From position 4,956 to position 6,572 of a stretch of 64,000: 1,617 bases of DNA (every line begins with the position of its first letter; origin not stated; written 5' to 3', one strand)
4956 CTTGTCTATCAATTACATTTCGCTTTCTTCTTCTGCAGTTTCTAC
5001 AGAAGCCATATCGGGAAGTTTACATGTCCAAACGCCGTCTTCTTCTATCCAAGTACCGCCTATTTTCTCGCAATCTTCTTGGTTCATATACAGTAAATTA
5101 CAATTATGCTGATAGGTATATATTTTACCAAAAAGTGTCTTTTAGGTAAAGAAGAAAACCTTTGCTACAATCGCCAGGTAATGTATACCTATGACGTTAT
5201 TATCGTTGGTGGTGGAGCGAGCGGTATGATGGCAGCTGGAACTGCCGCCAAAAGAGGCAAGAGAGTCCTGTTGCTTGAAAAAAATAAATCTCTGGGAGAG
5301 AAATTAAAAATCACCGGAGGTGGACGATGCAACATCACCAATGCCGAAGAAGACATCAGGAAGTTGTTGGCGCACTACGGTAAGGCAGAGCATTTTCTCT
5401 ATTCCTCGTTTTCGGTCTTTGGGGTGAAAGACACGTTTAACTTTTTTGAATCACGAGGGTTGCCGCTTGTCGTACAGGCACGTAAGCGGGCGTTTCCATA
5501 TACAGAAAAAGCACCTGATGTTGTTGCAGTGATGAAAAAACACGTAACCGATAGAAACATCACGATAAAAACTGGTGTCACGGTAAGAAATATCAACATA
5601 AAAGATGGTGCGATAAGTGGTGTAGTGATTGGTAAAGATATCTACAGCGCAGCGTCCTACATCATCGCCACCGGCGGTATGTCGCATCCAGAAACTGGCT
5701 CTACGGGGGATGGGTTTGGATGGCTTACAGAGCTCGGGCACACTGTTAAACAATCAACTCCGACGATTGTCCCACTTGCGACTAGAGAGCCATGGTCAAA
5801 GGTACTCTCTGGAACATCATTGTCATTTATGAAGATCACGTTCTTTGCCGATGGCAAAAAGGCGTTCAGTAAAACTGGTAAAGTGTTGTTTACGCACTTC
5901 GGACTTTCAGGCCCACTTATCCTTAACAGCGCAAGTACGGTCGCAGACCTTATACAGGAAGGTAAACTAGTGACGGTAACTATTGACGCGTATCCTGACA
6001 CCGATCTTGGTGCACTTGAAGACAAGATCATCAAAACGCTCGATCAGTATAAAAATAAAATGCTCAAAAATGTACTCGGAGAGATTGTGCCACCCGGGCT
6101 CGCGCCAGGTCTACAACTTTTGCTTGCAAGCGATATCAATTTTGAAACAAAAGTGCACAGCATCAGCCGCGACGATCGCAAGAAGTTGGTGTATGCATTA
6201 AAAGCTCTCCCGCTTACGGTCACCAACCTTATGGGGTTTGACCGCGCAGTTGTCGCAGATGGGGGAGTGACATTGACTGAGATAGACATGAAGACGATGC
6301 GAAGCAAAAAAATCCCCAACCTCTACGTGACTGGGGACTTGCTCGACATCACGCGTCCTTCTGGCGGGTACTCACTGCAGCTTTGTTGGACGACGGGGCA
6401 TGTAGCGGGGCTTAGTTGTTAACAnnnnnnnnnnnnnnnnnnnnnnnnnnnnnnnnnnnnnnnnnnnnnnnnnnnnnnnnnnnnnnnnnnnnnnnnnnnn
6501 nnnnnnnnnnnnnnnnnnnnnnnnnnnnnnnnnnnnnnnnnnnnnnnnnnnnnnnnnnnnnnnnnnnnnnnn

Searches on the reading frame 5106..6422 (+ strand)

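Call 5: search_protein_families(library=pfam, proteins=[window:5106-6422:+], max_evalue=0.001)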
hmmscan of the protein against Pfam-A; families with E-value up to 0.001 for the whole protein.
window:5106-6422:+ (438 aa): 13 families
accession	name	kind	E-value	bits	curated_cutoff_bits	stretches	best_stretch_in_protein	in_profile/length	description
PF03486.20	HI0933_like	-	1.1e-76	257.9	50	1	30-435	2-242/244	HI0933-like protein Rossmann domain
PF22780.1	HI0933_like_1st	-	2.2e-28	99.6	27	1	219-383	2-165/165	HI0933-like protein barrel and H2TH domain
PF00890.30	FAD_binding_2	-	1.4e-14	54.6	20.4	1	30-223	1-225/414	FAD binding domain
PF12831.13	FAD_oxidored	-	2.4e-10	40.7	27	1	30-189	1-144/416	FAD dependent oxidoreductase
PF13738.12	Pyr_redox_3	-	3e-09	37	30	1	108-197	49-140/305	Pyridine nucleotide-disulphide oxidoreductase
PF07992.20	Pyr_redox_2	-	1.3e-08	35.1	26.1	1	29-61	1-34/291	Pyridine nucleotide-disulphide oxidoreductase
PF01266.30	DAO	-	2.8e-08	34.1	27.9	1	30-64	1-35/353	FAD dependent oxidoreductase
PF01134.28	GIDA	-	5.1e-08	32.8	22.1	1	30-60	1-31/391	Glucose inhibited division protein A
PF00070.33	Pyr_redox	-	2.7e-07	31.5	22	1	31-64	2-35/82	Pyridine nucleotide-disulphide oxidoreductase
PF13450.12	NAD_binding_8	-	4.9e-07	30.4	21.9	1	33-64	1-32/68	NAD(P)-binding Rossmann-like domain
PF01946.23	Thi4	-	5.2e-06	26.3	26.2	1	28-68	17-58/235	Thi4 family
PF01494.25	FAD_binding_3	-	3e-05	23.8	22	1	29-62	2-35/349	FAD binding domain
PF01262.27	AlaDh_PNT_C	-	0.00023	21.1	23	1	30-83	30-85/214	Alanine dehydrogenase/PNT, C-terminal domain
